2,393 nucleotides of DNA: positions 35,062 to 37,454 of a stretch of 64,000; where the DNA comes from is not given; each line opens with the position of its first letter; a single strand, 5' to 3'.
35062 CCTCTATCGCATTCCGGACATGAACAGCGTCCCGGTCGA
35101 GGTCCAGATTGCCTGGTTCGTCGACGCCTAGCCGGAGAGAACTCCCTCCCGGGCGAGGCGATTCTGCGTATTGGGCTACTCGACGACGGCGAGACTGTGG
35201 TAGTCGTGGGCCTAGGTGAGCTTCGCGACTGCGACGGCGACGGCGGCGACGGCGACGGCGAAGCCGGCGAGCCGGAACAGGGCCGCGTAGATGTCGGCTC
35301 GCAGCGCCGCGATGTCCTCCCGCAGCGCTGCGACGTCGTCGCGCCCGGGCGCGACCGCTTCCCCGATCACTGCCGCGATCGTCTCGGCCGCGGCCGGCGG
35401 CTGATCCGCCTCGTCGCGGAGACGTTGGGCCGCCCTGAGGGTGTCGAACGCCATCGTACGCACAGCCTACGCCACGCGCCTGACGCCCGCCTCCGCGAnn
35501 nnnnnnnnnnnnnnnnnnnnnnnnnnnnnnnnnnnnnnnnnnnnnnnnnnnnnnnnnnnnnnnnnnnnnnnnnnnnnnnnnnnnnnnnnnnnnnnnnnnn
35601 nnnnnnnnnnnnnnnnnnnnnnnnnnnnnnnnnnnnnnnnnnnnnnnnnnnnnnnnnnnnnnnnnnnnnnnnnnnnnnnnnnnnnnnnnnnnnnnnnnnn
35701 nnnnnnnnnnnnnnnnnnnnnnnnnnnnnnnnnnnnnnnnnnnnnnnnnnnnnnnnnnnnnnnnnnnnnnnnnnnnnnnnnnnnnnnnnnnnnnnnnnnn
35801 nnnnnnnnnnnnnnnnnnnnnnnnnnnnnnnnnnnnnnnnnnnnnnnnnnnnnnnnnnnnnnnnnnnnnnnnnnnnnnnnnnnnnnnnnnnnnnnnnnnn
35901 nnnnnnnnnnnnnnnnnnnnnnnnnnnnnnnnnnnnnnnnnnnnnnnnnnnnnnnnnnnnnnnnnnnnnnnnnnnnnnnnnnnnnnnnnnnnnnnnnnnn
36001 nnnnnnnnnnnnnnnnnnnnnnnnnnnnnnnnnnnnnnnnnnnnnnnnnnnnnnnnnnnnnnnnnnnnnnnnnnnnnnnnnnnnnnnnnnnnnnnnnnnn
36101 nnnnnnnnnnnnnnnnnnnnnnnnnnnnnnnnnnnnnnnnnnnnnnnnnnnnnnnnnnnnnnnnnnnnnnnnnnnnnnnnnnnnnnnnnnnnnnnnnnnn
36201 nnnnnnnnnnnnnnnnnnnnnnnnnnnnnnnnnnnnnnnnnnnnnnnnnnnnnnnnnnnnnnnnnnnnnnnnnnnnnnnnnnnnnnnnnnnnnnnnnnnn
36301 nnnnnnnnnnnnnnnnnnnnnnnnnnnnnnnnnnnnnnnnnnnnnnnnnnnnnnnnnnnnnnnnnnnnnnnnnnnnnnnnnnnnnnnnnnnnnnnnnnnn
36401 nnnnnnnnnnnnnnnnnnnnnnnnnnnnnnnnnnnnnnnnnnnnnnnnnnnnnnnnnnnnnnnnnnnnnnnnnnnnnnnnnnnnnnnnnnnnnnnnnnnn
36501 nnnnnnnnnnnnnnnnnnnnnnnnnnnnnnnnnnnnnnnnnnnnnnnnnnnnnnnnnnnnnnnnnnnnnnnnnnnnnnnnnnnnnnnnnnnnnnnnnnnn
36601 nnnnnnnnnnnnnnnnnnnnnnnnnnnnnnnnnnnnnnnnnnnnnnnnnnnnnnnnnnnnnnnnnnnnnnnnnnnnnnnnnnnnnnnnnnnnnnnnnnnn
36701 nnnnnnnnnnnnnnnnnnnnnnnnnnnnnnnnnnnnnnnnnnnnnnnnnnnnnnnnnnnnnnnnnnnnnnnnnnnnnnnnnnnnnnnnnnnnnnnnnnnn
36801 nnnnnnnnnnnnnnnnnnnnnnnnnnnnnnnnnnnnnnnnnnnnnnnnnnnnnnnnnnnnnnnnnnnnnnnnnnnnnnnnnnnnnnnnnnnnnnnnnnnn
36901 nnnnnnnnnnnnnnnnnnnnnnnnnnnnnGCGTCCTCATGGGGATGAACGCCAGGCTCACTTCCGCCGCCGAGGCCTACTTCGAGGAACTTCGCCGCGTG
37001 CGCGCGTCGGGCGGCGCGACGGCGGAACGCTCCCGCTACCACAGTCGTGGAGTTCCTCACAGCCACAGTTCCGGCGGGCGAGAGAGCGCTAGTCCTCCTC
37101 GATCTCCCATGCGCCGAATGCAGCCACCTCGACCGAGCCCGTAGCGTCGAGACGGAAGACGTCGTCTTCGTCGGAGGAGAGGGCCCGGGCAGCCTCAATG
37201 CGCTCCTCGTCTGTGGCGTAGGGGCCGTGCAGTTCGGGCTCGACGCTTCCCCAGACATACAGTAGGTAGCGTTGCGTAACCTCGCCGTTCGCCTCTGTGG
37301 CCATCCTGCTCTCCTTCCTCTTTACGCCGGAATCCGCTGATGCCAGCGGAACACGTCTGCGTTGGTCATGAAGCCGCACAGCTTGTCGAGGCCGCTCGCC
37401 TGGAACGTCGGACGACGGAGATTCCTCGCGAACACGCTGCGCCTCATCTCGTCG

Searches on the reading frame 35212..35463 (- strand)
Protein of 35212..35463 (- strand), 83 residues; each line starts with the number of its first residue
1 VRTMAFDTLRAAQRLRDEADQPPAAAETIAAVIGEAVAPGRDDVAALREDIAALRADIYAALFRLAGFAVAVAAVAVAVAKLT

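Call 4: search_protein_families(library=pfam, max_evalue=0.1, proteins=[window:35212-35463:-])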
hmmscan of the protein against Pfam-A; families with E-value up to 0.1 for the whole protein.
window:35212-35463:- (83 aa): 1 family
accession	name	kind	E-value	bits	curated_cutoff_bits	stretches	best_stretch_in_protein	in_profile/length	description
PF24881.1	DUF7739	-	0.017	16.1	27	1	4-53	32-83/98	Domain of unknown function (DUF7739)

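Call 6: search_protein_families(library=ncbifam, max_evalue=0.1, proteins=[window:35212-35463:-])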
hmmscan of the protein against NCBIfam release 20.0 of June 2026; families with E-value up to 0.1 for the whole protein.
window:35212-35463:- (83 aa): 0 families

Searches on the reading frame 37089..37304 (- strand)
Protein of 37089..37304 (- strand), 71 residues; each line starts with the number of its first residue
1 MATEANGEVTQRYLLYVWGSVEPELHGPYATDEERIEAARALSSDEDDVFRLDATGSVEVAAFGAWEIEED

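Call 4: search_protein_families(library=pfam, max_evalue=0.1, proteins=[window:37089-37304:-])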
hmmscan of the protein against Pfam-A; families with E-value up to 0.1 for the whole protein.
window:37089-37304:- (71 aa): 0 families

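Call 6: search_protein_families(library=ncbifam, max_evalue=0.1, proteins=[window:37089-37304:-])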
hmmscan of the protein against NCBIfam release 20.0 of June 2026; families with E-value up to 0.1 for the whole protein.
window:37089-37304:- (71 aa): 0 families

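Call 7: search_protein_families(library=padloc, max_evalue=0.1, proteins=[window:37089-37304:-])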
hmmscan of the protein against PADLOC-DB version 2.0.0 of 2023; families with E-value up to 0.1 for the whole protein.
window:37089-37304:- (71 aa): 0 families

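Call 8: search_protein_families(library=phrogs, max_evalue=0.1, proteins=[window:37089-37304:-])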
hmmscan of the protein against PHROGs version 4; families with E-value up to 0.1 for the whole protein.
window:37089-37304:- (71 aa): 0 families

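Call 32: find_homologous_proteins(query=window:37089-37304:-, max_evalue=0.01)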
Query window:37089-37304:- (71 aa): 20 proteins with E <= 0.01 among 20 candidates.
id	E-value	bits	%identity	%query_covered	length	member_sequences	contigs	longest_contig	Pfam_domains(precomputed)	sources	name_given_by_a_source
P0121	4.8e-39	149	100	100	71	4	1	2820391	-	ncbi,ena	-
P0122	3.0e-35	137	93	100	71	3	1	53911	-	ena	-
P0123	9.9e-35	135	92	100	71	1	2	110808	-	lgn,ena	-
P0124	9.0e-34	132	87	100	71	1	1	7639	-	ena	-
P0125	2.4e-33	131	87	100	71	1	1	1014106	-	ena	-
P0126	5.6e-33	130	87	100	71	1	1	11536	-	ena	-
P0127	8.2e-33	129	86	100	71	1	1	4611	-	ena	-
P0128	1.1e-32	129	86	100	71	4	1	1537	-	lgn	-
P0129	6.3e-32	126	83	100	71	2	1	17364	-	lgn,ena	-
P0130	1.8e-30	122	80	99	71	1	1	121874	-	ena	-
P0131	3.6e-30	121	80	100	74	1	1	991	-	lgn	-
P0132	7.5e-30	120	79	100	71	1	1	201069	-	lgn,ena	-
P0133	2.9e-29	118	75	100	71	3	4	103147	-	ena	-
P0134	1.8e-28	115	76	100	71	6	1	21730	-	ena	-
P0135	9.9e-28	113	77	99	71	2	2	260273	-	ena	-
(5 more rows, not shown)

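Call 63: search_protein_representatives(alignment_id=A5)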
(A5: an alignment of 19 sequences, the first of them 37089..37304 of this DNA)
Query: 19 sequences, 71 profile positions. Proteins with E-value up to 0.001 (for the whole library): 484; up to 1e-10: 45; up to 1e-30: 0. The best 150 are listed.
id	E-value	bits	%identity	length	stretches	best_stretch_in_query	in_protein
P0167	2.5e-26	107.4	-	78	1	1-69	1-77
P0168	1.4e-20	88.9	-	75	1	1-69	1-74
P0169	7.1e-19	83.5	-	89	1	19-66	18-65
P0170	1.5e-18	82.4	-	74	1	1-69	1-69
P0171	1.3e-17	79.5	-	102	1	9-70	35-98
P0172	4.3e-17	77.8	-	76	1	3-69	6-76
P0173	2.1e-16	75.6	-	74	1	17-65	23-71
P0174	2.5e-16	75.3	-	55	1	23-69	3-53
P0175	4.6e-16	74.5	-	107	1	28-71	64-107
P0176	4.0e-14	68.3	-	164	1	10-70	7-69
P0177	5.6e-14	67.8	-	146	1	9-70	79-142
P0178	9.9e-14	67.0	-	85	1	5-70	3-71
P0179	1.2e-13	66.7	-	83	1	6-70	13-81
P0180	1.2e-13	66.7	-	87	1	13-71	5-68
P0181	1.4e-13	66.5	-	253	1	4-69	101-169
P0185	2.7e-13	65.6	-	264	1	11-69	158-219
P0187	4.0e-13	65.1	-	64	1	11-69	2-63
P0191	1.9e-12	62.9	-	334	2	13-60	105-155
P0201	1.8e-11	59.8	-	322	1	10-71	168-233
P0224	3.8e-10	55.5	-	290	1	11-69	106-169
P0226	4.3e-10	55.4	-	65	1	12-69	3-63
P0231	7.5e-10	54.6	-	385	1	6-69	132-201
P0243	2.1e-09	53.2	-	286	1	10-69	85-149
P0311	1.2e-07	47.5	-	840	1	9-70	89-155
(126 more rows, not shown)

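Call 65: search_protein_families(library=pfam, max_evalue=0.01, proteins=[P0176, P0181, P0185, P0191, P0201, P0224, P0231, P0311, P0243, P0187])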
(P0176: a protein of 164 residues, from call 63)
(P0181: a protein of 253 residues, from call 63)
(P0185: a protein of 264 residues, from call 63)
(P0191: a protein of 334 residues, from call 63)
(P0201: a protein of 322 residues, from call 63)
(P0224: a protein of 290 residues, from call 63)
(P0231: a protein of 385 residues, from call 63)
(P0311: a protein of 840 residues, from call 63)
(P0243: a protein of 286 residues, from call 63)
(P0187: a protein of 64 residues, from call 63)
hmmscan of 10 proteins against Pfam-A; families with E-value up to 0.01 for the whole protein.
P0176 (164 aa): 0 families

P0181 (253 aa): 0 families

P0185 (264 aa): 0 families

P0191 (334 aa): 0 families

P0201 (322 aa): 0 families

P0224 (290 aa): 0 families

P0231 (385 aa): 0 families

P0311 (840 aa): 0 families

P0243 (286 aa): 3 families
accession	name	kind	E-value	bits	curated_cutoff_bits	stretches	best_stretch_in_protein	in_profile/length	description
PF00684.25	DnaJ_CXXCXGXG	-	0.00037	21.1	32.7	1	52-81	16-52/65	DnaJ central domain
PF17302.8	DUF5351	-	0.00085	20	27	1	54-81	1-28/29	Family of unknown function (DUF5351)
PF15777.11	Anti-TRAP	-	0.0048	17.3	32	0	53-83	12-43/59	Tryptophan RNA-binding attenuator protein inhibitory protein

P0187 (64 aa): 0 families

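Call 66: search_protein_families(library=phrogs, max_evalue=0.01, proteins=[P0176, P0181, P0185, P0191, P0201, P0224, P0231, P0311, P0243, P0187])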
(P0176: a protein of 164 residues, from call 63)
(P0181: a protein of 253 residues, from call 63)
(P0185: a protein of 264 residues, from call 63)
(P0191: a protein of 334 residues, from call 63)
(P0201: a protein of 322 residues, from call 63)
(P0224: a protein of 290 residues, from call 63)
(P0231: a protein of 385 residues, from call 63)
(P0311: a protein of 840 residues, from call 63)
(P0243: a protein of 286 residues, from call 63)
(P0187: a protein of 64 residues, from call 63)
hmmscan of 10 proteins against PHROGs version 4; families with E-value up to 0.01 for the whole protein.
P0176 (164 aa): 0 families

P0181 (253 aa): 0 families

P0185 (264 aa): 0 families

P0191 (334 aa): 0 families

P0201 (322 aa): 0 families

P0224 (290 aa): 0 families

P0231 (385 aa): 0 families

P0311 (840 aa): 1 family
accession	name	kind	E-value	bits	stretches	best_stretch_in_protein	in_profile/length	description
phrog_38215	-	unknown function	3.8e-07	31.1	1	374-438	10-77/103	-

P0243 (286 aa): 4 families
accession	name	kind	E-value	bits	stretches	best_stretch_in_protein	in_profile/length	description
phrog_6060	-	transcription regulation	0.00022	22.1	1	51-84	13-51/61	anti-termination protein Q-like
phrog_3931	-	unknown function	0.00052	21.1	1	52-82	30-56/59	-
phrog_37414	-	unknown function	0.0032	18.2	1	50-84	114-149/204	-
phrog_8027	-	unknown function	0.0034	18.5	1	52-82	6-39/153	-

P0187 (64 aa): 0 families

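Call 67: find_encoding_contigs(protein=P0187, flank=4000, max_places=4)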
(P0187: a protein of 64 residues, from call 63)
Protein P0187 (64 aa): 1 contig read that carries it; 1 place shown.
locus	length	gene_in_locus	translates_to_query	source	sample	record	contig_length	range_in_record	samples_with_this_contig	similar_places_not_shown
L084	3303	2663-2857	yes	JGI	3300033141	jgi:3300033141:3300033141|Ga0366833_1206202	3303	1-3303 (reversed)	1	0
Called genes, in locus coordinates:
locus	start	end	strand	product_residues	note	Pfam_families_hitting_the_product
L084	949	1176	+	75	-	-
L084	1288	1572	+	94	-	-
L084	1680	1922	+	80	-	-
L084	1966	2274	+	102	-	-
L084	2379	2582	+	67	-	-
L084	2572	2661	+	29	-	-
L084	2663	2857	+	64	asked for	-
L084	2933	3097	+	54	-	-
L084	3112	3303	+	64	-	?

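Call 68: find_encoding_contigs(protein=P0226, flank=4000, max_places=4)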
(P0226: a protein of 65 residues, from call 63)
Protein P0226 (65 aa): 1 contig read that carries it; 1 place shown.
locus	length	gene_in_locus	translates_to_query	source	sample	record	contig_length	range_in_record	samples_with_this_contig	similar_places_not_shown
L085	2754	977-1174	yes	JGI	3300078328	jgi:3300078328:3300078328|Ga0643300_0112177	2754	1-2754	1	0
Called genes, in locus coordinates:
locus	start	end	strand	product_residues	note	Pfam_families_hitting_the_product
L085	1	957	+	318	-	?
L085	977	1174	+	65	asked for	-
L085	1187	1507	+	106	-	-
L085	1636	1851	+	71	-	-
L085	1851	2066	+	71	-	-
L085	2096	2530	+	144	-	PF27050:Phage_P22_Y8K6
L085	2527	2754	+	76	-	?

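Call 85: find_related_loci(query=A5, collection=viral_contigs, flank=4000)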
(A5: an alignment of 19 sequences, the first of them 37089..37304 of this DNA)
Query A5 (71 aa) in viral_contigs; peptide patterns used: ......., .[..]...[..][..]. (x = any residue, [..] = any of these).
14 stretches matched a pattern; 1 encode a relative of the query (tblastn E <= 1e-3); 1 distinct loci.
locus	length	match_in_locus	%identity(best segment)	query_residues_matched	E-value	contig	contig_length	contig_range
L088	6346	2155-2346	44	10-69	3e-14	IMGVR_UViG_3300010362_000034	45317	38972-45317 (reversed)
